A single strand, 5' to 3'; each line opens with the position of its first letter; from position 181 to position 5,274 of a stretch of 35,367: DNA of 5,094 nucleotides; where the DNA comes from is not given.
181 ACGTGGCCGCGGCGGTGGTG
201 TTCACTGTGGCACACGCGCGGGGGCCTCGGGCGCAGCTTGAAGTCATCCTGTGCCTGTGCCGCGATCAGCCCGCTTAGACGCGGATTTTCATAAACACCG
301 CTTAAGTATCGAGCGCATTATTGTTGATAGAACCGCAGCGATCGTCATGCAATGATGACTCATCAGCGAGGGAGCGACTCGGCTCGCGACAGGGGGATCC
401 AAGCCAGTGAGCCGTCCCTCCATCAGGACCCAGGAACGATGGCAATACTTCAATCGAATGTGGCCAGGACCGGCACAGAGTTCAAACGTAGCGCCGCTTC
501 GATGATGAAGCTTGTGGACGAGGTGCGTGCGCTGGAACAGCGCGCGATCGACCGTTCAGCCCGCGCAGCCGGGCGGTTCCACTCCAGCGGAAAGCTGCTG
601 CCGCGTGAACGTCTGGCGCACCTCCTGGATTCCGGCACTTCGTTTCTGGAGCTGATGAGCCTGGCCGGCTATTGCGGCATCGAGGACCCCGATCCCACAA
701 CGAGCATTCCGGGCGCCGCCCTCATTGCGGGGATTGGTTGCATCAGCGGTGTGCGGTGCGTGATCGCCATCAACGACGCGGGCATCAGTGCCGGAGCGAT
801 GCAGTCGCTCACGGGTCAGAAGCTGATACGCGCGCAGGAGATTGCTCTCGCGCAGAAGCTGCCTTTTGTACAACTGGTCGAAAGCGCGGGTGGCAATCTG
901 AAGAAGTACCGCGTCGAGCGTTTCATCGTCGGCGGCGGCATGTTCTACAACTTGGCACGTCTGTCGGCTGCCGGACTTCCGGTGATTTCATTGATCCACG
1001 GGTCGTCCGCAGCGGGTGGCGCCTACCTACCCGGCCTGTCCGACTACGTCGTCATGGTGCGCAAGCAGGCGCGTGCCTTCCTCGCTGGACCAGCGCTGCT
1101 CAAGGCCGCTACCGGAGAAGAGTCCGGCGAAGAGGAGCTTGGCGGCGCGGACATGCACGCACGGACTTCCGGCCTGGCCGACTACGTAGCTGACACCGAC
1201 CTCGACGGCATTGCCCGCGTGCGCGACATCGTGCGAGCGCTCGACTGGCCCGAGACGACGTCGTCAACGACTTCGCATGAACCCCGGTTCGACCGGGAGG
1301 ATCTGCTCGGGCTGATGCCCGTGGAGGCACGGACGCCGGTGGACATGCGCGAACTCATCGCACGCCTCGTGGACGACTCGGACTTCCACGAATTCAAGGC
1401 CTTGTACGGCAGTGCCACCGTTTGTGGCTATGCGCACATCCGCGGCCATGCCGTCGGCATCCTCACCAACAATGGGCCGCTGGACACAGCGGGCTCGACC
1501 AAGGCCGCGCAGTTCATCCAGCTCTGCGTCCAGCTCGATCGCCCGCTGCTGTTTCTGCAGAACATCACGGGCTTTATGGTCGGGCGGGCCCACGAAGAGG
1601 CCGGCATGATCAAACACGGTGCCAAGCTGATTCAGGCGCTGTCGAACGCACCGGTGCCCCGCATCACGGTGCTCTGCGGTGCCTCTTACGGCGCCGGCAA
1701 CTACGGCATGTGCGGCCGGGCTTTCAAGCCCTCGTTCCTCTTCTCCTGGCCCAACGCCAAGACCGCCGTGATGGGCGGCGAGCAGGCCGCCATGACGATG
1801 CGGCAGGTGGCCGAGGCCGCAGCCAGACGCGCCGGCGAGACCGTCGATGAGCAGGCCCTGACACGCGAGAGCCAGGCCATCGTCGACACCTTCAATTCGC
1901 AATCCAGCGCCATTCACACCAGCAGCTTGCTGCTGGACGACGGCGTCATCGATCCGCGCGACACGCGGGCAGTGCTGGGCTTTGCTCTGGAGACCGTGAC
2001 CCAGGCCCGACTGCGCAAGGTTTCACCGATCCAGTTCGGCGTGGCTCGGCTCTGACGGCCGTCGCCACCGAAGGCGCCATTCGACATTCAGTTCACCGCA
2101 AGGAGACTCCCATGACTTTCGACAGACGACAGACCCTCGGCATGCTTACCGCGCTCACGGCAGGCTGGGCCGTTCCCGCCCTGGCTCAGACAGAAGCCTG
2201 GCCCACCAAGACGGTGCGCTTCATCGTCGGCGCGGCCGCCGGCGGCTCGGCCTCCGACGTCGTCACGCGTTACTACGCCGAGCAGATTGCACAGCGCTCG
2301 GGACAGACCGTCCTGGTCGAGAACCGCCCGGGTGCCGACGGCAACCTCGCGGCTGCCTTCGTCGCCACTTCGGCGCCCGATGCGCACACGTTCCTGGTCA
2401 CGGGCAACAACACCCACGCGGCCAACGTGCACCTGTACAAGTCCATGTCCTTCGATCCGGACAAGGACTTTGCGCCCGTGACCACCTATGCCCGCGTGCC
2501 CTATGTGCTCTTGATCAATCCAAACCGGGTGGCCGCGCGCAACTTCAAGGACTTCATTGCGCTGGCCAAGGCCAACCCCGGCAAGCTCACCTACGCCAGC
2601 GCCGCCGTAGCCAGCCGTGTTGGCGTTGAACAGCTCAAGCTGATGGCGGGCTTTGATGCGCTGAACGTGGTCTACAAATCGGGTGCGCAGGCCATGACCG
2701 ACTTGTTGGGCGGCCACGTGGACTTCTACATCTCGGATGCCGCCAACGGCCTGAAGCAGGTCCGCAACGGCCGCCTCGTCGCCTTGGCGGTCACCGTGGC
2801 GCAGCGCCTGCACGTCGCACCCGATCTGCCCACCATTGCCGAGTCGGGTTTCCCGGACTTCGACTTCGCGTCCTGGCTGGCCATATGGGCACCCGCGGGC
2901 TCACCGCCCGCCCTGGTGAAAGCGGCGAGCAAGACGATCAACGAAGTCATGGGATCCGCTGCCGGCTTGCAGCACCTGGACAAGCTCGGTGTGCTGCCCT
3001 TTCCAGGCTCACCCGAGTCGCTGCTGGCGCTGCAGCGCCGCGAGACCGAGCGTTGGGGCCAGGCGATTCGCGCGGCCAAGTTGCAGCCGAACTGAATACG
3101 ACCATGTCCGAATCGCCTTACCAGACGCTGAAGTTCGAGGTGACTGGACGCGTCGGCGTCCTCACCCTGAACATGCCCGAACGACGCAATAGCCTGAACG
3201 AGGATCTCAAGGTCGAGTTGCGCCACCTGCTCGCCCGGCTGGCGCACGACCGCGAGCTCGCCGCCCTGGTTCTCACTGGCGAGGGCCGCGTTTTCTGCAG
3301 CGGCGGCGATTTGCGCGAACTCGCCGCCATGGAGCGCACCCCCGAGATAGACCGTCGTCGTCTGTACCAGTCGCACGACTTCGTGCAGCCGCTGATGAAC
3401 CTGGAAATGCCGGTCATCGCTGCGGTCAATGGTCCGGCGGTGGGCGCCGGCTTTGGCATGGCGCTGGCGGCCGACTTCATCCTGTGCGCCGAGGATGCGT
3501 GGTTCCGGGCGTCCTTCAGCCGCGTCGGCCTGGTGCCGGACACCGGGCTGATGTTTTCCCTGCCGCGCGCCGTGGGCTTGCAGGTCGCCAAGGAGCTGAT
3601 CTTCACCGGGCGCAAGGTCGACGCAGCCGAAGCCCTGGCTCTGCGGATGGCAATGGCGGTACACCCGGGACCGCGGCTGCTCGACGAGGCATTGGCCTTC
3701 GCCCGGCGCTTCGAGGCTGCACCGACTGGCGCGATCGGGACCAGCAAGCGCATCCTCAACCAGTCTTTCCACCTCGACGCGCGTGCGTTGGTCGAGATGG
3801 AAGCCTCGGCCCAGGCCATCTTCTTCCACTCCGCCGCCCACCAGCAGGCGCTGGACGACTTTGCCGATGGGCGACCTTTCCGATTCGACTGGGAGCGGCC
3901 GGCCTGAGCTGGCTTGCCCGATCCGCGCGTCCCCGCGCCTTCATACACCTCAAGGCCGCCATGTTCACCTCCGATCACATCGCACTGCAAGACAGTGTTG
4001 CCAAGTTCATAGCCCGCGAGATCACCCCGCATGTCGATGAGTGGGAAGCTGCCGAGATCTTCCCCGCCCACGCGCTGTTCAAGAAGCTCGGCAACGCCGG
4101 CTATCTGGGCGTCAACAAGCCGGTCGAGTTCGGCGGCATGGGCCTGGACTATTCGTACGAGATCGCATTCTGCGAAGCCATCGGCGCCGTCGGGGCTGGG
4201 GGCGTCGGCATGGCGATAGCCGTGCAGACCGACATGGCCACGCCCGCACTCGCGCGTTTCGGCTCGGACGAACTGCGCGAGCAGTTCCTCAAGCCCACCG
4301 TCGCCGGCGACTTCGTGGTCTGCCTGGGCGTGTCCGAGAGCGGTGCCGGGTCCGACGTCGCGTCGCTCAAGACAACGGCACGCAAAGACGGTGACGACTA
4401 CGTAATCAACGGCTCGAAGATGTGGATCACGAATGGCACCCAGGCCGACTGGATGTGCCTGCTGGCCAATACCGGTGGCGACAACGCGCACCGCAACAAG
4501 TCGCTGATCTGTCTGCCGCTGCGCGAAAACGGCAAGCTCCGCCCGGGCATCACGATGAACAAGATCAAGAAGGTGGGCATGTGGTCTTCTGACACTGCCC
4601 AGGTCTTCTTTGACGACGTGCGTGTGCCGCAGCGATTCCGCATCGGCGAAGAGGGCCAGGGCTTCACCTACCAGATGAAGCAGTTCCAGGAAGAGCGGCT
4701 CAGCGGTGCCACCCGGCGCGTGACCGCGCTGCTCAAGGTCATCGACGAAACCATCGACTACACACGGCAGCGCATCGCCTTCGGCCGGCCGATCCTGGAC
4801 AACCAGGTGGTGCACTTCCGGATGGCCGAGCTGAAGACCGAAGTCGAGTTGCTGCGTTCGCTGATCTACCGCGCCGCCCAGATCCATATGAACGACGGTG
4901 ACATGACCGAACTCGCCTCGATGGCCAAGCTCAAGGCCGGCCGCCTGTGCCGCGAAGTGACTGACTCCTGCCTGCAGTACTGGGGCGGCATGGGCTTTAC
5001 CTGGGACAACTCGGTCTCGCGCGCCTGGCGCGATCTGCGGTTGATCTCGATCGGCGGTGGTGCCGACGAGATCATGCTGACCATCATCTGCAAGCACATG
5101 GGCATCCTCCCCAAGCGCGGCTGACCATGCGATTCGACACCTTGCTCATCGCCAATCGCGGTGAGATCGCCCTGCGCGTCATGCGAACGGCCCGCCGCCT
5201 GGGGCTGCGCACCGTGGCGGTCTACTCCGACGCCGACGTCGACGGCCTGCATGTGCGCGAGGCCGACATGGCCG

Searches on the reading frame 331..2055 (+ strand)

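Call 19: search_protein_families(library=pfam, proteins=[window:331-2055:+])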
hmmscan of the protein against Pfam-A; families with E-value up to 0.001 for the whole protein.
window:331-2055:+ (574 aa): 3 families
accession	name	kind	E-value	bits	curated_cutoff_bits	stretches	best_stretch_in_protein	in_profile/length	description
PF01039.27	Carboxyl_trans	-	9.8e-123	410.8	22.3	1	84-561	3-483/493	Carboxyl transferase domain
PF03255.19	ACCA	-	5.7e-06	26.2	23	0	377-455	121-201/310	Acetyl co-enzyme A carboxylase carboxyltransferase-like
PF06833.16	MdcE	-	7.7e-05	22.9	32.7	0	401-497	25-121/196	Malonate decarboxylase gamma subunit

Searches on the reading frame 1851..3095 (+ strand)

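Call 19: search_protein_families(library=pfam, proteins=[window:1851-3095:+])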
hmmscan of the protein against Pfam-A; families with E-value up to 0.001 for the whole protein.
window:1851-3095:+ (414 aa): 1 family
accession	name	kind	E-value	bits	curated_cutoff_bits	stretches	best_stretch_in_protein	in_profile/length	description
PF03401.19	TctC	-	7.6e-55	186.8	27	1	138-409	1-272/274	Tripartite tricarboxylate transporter family receptor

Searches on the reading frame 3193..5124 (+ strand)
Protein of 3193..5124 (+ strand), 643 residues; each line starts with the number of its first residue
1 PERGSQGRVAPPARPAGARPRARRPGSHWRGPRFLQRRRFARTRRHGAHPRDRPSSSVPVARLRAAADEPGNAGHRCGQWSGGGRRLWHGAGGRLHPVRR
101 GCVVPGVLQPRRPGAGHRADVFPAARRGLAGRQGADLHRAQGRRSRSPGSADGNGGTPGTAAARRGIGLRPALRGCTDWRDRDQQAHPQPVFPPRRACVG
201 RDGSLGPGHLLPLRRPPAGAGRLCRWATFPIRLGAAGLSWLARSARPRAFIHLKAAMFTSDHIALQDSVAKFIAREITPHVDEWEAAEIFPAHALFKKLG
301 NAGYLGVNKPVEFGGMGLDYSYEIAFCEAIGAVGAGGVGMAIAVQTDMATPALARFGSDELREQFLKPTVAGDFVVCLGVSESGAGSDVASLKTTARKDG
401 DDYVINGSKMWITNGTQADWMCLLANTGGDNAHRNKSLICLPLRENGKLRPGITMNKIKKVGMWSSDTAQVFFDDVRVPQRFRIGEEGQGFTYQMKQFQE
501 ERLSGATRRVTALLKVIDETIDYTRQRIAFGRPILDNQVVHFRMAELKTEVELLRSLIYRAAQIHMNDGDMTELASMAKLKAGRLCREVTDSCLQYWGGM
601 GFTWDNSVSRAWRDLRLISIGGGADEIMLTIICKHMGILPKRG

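Call 19: search_protein_families(library=pfam, proteins=[window:3193-5124:+])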
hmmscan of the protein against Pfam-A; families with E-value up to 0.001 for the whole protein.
window:3193-5124:+ (643 aa): 4 families
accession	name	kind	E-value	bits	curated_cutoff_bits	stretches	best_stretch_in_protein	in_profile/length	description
PF00441.29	Acyl-CoA_dh_1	-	3.5e-42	144.5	22.4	1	488-636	1-149/150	Acyl-CoA dehydrogenase, C-terminal domain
PF02771.21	Acyl-CoA_dh_N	-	3.9e-29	101.7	22.9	1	259-373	1-113/113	Acyl-CoA dehydrogenase, N-terminal domain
PF02770.24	Acyl-CoA_dh_M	-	5e-21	75.1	33.3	1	377-476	1-97/97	Acyl-CoA dehydrogenase, middle domain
PF08028.16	Acyl-CoA_dh_2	-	6.4e-14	52.8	22.7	1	516-618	14-126/134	Acyl-CoA dehydrogenase, C-terminal domain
